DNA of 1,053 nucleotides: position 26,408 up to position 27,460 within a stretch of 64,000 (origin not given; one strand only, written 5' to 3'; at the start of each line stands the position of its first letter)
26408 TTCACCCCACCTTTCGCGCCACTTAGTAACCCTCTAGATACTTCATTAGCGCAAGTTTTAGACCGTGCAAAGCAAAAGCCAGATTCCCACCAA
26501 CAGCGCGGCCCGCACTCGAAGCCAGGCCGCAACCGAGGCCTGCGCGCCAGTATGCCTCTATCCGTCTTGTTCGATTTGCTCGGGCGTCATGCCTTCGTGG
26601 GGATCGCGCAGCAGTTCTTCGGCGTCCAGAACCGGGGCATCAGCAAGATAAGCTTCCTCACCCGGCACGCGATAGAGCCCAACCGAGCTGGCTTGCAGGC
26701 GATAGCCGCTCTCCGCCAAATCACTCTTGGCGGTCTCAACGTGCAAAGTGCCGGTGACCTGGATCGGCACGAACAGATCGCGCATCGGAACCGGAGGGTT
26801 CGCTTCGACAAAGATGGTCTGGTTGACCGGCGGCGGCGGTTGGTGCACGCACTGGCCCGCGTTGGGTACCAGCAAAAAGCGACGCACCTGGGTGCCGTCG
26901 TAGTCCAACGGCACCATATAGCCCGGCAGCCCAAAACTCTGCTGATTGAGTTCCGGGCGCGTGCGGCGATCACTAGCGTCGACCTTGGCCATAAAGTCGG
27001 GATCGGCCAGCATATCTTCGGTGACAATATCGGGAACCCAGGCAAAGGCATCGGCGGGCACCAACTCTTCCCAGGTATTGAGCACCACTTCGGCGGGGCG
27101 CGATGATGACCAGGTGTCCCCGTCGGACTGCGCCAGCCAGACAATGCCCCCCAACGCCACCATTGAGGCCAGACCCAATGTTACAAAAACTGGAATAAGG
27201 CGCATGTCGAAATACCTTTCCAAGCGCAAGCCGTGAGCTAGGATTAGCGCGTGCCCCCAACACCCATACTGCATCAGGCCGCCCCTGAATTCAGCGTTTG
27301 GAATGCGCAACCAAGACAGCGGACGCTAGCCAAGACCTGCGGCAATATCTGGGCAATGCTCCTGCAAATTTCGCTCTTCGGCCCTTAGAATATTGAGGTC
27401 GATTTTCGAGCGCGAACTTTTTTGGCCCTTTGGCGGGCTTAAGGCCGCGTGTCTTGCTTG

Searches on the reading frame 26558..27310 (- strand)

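Call 60: search_protein_families(library=pfam, proteins=[window:26558-27310:-], max_evalue=0.00001)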
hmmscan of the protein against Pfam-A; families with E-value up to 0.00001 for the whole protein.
window:26558-27310:- (250 aa): 1 family
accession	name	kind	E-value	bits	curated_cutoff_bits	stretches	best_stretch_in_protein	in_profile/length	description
PF11736.14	DUF3299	-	1e-32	113.6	22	1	80-210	1-137/139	Protein of unknown function (DUF3299)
